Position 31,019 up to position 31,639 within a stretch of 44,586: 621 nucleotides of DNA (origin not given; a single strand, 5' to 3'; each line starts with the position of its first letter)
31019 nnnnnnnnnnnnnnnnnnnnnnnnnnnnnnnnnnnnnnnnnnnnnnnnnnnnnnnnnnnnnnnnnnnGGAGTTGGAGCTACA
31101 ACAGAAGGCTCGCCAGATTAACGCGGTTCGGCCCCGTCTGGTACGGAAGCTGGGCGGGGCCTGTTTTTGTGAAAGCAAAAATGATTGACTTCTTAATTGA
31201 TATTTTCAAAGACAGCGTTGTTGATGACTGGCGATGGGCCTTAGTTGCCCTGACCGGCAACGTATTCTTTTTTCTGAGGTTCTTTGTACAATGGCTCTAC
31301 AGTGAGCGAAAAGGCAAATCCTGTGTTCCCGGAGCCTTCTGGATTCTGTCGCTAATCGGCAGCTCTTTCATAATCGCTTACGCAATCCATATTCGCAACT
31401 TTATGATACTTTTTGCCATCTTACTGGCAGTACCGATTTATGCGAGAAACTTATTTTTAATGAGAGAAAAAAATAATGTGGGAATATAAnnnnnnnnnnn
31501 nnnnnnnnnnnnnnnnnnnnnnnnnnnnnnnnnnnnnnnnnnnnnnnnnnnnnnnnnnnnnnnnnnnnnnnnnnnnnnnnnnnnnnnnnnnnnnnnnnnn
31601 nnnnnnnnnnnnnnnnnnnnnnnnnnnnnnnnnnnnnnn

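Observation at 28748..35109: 6.4-kb envelope-directed island: YfhO-type GT-C, LAB_N protein, two methyltransferases and a string of membrane/lipoproteins, in a phage with no visible integrase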

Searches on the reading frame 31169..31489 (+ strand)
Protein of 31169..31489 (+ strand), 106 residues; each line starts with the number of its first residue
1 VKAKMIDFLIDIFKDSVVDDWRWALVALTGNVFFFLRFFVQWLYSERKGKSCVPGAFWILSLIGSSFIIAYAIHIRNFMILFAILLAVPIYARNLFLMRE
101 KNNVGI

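Call 4: search_protein_families(library=pfam, proteins=[window:31169-31489:+], max_evalue=0.1)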
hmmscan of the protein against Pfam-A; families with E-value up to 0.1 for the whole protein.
window:31169-31489:+ (106 aa): 1 family
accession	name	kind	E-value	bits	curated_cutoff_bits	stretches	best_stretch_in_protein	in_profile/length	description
PF07578.16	LAB_N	-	1.3e-22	80.1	26.7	1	28-95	3-70/71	Lipid A Biosynthesis N-terminal domain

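Call 5: search_protein_families(library=phrogs, proteins=[window:31169-31489:+], max_evalue=0.01)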
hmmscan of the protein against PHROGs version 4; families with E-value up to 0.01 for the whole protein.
window:31169-31489:+ (106 aa): 0 families

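Call 7: search_protein_families(library=ncbifam, proteins=[window:31169-31489:+], max_evalue=0.01)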
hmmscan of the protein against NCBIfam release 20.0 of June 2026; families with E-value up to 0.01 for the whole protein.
window:31169-31489:+ (106 aa): 1 family
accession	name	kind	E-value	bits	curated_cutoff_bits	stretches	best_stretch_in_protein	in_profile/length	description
NF002173.0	PRK01021.1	equivalog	7.1e-11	41.4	1033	1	26-97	13-84/610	lipid-A-disaccharide synthase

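Call 21: find_homologous_proteins(query=window:31169-31489:+, max_evalue=0.001)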
Query window:31169-31489:+ (106 aa): 9 proteins with E <= 0.001 among 12 candidates.
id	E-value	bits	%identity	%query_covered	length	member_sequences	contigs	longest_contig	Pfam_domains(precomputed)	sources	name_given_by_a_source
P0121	7.3e-63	227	100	100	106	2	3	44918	PF07578.17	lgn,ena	-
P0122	1.1e-35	140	66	92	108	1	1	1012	PF07578.17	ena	-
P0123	2.7e-31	126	60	88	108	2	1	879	PF07578.17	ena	-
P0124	1.7e-14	72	49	76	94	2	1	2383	PF07578.17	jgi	-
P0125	3.8e-14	71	46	74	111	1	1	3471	PF07578.17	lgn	-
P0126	1.1e-13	69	46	75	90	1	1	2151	PF07578.17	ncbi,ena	-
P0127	1.6e-11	62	44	79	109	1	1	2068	PF07578.17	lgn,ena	-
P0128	1.7e-11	62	46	65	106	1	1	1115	PF07578.17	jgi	jgi:lipid-A-disaccharide synthase-like uncharacterized protein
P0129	8.5e-10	57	40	75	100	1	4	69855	PF07578.17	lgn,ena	-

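Call 22: find_encoding_contigs(protein=P0129, flank=6000, max_places=3)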
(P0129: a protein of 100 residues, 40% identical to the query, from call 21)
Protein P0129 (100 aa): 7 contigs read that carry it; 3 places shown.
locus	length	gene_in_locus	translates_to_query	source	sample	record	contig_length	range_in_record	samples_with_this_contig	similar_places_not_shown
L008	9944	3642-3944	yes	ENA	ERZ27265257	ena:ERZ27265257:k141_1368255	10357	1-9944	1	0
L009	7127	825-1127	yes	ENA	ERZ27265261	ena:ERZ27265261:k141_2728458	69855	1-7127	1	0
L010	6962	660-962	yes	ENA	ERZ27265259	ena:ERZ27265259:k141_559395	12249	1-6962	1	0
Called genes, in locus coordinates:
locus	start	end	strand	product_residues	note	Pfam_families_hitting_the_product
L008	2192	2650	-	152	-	-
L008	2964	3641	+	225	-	PF00535:Glycos_transf_2, PF10111:Glyco_tranf_2_2 (weak)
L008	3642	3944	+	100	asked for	PF07578:LAB_N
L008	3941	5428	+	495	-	PF00171:Aldedh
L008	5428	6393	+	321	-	PF01073:3Beta_HSD, PF01370:Epimerase, PF02719:Polysacc_synt_2, PF04321:RmlD_sub_bind, PF07993:NAD_binding_4 (faint), PF16363:GDP_Man_Dehyd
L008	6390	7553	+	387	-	-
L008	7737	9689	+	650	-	-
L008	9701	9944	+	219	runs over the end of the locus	?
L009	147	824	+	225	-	PF00535:Glycos_transf_2, PF10111:Glyco_tranf_2_2 (weak)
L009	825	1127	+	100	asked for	PF07578:LAB_N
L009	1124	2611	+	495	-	PF00171:Aldedh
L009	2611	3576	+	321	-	PF01073:3Beta_HSD, PF01370:Epimerase, PF02719:Polysacc_synt_2, PF04321:RmlD_sub_bind, PF07993:NAD_binding_4 (faint), PF16363:GDP_Man_Dehyd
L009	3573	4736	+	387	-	-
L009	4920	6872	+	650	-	-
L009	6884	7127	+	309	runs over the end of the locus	PF01073:3Beta_HSD, PF01370:Epimerase, PF02719:Polysacc_synt_2 (weak), PF04321:RmlD_sub_bind, PF16363:GDP_Man_Dehyd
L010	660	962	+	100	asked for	PF07578:LAB_N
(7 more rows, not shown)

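Call 42: find_related_loci(query=A2, collection=viral_contigs, flank=6000)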
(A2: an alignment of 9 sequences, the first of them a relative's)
Query A2 (106 aa) in viral_contigs; peptide patterns used: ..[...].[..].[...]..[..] (x = any residue, [..] = any of these).
38 stretches matched a pattern; 3 encode a relative of the query (tblastn E <= 1e-3); 3 distinct loci.
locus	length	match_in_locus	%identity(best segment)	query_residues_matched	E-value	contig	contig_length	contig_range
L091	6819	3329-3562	44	23-100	7e-19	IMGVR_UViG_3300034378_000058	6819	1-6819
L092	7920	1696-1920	41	29-103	5e-16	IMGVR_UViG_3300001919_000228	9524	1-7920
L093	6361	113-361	34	23-104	1e-12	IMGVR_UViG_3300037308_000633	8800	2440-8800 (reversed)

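Call 46: search_protein_families(library=pfam, proteins=[L092:544-1287:+, L092:1297-1935:+, L092:1932-2957:+, L092:10-537:+, L091:2103-2645:+, L091:3296-3565:+, L091:4687-5961:+, L091:1268-1888:+, L093:56-406:+, L093:847-1650:+], max_evalue=0.001)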
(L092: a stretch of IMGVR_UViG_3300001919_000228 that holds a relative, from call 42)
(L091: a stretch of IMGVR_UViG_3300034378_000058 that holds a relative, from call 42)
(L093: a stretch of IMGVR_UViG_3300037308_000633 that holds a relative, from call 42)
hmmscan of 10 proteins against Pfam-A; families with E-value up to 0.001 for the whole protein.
L092:544-1287:+ (247 aa): 2 families
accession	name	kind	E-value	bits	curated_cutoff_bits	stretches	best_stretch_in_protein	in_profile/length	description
PF00535.33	Glycos_transf_2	-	3e-22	79.8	23.3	1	12-165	1-152/168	Glycosyl transferase family 2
PF10111.15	Glyco_tranf_2_2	-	5.7e-09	36.3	27.3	1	12-121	1-110/276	Glycosyltransferase like family 2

L092:1297-1935:+ (212 aa): 1 family
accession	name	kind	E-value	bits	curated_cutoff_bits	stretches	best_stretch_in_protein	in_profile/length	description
PF07578.16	LAB_N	-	5.2e-57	190.3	26.7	2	132-200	2-70/71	Lipid A Biosynthesis N-terminal domain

L092:1932-2957:+ (341 aa): 6 families
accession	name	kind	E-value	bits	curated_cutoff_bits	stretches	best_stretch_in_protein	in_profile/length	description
PF01370.27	Epimerase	-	3.5e-62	210.4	20.9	1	4-262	2-240/240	NAD dependent epimerase/dehydratase family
PF16363.11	GDP_Man_Dehyd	-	2.6e-51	175.5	27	1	4-324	1-331/332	GDP-mannose 4,6 dehydratase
PF04321.23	RmlD_sub_bind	-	5.1e-14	52.5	27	1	1-282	1-233/287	RmlD substrate binding domain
PF01073.25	3Beta_HSD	-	2.2e-13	50.3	22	1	4-274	1-262/280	3-beta hydroxysteroid dehydrogenase/isomerase family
PF02719.21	Polysacc_synt_2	-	2.9e-08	33.7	20.2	1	4-283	2-250/293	Polysaccharide biosynthesis protein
PF07993.18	NAD_binding_4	-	0.00016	21.3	20.1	0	89-152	86-148/258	Male sterility protein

L092:10-537:+ (175 aa): 0 families

L091:2103-2645:+ (180 aa): 1 family
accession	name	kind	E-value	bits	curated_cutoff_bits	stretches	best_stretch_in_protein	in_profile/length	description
PF05175.20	MTS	-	6.6e-05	23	23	0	74-109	87-128/170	Methyltransferase small domain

L091:3296-3565:+ (89 aa): 1 family
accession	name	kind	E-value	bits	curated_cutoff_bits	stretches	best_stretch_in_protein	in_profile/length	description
PF07578.16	LAB_N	-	6.6e-30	103.5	26.7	1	16-85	2-71/71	Lipid A Biosynthesis N-terminal domain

L091:4687-5961:+ (424 aa): 3 families
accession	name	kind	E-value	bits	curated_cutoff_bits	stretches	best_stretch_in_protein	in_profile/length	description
PF04466.19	Terminase_3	-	7.1e-27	94.7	23.2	1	22-233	4-200/201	Phage terminase large subunit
PF03237.21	Terminase_6N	-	3.6e-05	24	22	1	25-202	2-155/215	Terminase large subunit, T4likevirus-type, N-terminal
PF17288.8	Terminase_3C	-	7.1e-05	23.7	26.7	1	294-400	34-153/155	Terminase RNAseH like domain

L091:1268-1888:+ (206 aa): 1 family
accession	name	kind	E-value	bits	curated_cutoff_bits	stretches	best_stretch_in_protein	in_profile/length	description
PF01469.24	Pentapeptide_2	-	4.9e-11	42.8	26.4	2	15-53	2-40/40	Pentapeptide repeats (8 copies)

L093:56-406:+ (116 aa): 1 family
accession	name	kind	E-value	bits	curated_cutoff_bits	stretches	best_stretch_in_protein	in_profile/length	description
PF07578.16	LAB_N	-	7.3e-32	109.7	26.7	1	23-93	1-71/71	Lipid A Biosynthesis N-terminal domain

L093:847-1650:+ (267 aa): 1 family
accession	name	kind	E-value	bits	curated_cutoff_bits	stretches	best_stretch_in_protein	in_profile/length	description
PF09509.15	Hypoth_Ymh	-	3.1e-40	137.2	25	1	138-258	1-119/119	Protein of unknown function (Hypoth_ymh)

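Call 54: find_encoding_contigs(protein=P0122, flank=5000, max_places=3)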
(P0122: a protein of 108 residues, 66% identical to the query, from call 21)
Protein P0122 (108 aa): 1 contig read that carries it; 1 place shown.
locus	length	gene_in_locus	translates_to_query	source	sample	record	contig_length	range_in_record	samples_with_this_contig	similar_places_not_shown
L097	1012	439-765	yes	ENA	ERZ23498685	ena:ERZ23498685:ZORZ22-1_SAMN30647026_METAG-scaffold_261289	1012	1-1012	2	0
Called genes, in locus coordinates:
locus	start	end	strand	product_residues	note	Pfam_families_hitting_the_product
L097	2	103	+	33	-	?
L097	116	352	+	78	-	-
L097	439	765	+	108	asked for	PF07578:LAB_N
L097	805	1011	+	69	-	?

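Call 55: find_encoding_contigs(protein=P0123, flank=5000, max_places=3)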
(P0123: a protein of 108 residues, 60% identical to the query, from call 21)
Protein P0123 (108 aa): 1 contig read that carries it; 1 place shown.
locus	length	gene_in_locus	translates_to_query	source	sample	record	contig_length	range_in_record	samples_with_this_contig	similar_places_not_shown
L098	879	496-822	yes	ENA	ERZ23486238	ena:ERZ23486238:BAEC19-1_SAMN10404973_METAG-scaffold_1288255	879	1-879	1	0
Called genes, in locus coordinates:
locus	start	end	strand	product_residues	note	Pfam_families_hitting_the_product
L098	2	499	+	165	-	?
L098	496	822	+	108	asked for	PF07578:LAB_N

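Call 81: predict_structure(alignment_id=A2)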
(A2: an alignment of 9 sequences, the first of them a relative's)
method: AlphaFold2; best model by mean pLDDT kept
length: 106 residues; sequences in the alignment: 9
mean_pLDDT: 81.5   pTM: 0.60
mean pLDDT of the five models: 81.5, 77.9, 73.2, 73.0, 71.5
residues with pLDDT >= 90: 15; 70-90: 79; 50-70: 11; < 50: 1
segments of 3 or more residues with pLDDT < 50: none
pLDDT, mean of each block of 10 residues (from residue 1): 74 64 86 90 88 86 91 84 83 80 66
secondary structure, 60 per line:
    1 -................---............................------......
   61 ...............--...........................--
elements in order: H2-17 H21-48 H55-75 H78-104

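Call 85: fold_search(model_id=the predicted structure, library=pdb)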
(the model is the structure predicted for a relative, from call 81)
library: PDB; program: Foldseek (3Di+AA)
matches with E <= 10: 30; with E <= 0.001: 0
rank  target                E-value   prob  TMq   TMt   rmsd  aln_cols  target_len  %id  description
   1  9b77_A                2.7e+00  0.08  0.26  0.12  12.8        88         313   22  Cryo-EM Structure of the Glycosyltransferase ArnC from Salmonella enterica in the Apo State Determined on Krios micros (released 2025-02-05)
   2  8g0q_A                2.8e+00  0.09  0.28  0.14  21.3       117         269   14  Crystal structure of the yeast Ndc80:Nuf2 head region with a bound Dam1 segment (released 2023-03-29)
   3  9asc_A                3.4e+00  0.07  0.26  0.12  13.4        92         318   20  Cryo-EM Structure of the Glycosyltransferase ArnC from Salmonella enterica in the UDP-bound State Determined on Talos  (released 2025-02-05)
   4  7adp_E                4.6e+00  0.47  0.45  0.52   2.4        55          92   13  Cryo-EM structure of human ER membrane protein complex in GDN detergent (released 2020-12-02)
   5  8hhl_A                4.9e+00  0.20  0.47  0.11  11.5        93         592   10  Cryo-EM structure of the Cas12m2-crRNA-target DNA full R-loop complex (released 2023-04-12)
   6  7e20_A                5.6e+00  0.07  0.29  0.05   5.0        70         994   13  Cryo EM structure of a K+-bound Na+,K+-ATPase in the E2 state (released 2022-06-15)
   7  9u6k_N                5.9e+00  0.28  0.39  0.15   2.6        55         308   16  Cryo-EM structure of the Vo domain of V/A-ATPase under pmf condition, State3B (released 2025-10-29)
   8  3lsq_A                6.3e+00  0.15  0.39  0.11   6.8        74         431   15  Trypanosoma brucei seryl-tRNA synthetase (released 2010-03-02)
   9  9ijj_c                6.3e+00  0.11  0.41  0.11  18.0       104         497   13  In situ structure of the central apparatus in mouse sperm axoneme. (released 2025-06-04)
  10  9bhc_B                6.3e+00  0.10  0.35  0.15   9.2        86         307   16  Salmonella undecaprenyl-phosphate 4-deoxy-4-formamido-L-arabinose transferase (ArnC) (released 2025-02-12)
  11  9lli_O                6.7e+00  0.08  0.32  0.43   9.2        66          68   14  Cryo-EM structure of D1R in complex with de novo designed GEM targeting TM1/2/4 and GEM targeting TM3/4/5, and negativ (released 2026-03-04)
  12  6zr2_d                6.7e+00  0.04  0.22  0.20  18.5        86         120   14  Cryo-EM structure of respiratory complex I in the active state from Mus musculus at 3.1 A (released 2020-10-21)
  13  5c0w_L                7.1e+00  0.09  0.41  0.39  16.9        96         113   10  Structure of a 12-subunit nuclear exosome complex bound to single-stranded RNA substrates (released 2015-07-29)
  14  7p3r_A                7.1e+00  0.05  0.29  0.13  11.0        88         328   12  Helical structure of the toxin MakA from Vibrio cholera (released 2022-02-23)
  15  8v10_A                7.6e+00  0.04  0.30  0.15  21.6       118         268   16  Structure of a Saccharomyces cerevisiae Mps1 peptide bound to dwarf Ndc80 Complex (released 2024-05-15)
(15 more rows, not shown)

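Call 94: find_encoding_contigs(protein=P0125, flank=4000, max_places=2)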
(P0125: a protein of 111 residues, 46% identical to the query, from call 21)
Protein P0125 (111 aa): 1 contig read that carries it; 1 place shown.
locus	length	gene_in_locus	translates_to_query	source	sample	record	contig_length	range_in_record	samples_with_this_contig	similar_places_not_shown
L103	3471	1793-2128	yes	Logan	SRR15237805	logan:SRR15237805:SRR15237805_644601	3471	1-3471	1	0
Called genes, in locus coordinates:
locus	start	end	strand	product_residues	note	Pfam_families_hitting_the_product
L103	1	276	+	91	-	?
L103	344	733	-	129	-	PF14325:DUF4383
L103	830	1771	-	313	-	PF00535:Glycos_transf_2, PF10111:Glyco_tranf_2_2 (weak), PF13641:Glyco_tranf_2_3 (weak)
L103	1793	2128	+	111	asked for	PF07578:LAB_N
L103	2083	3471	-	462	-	?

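Call 95: find_encoding_contigs(protein=P0124, flank=4000, max_places=2)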
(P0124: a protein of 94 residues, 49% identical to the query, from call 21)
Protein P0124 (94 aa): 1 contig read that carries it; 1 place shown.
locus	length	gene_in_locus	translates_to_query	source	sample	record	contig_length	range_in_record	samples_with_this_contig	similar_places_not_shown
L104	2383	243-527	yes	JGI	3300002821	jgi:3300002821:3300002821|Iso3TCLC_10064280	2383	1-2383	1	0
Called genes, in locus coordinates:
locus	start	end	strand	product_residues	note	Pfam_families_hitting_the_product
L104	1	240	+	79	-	?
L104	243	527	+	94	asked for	PF07578:LAB_N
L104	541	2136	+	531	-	PF02366:PMT, PF13231:PMT_2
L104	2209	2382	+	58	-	?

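Call 97: search_protein_families(library=padloc, proteins=[window:31181-31489:+], max_evalue=0.01)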
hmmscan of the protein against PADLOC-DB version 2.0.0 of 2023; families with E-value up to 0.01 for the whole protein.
window:31181-31489:+ (102 aa): 0 families

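Call 100: search_dna_similar(query=window:31181-31489:+, collection=phages, mode=protein, max_evalue=0.001, max_rows=15)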
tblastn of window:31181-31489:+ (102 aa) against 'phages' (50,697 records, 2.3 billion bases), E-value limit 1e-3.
No match.
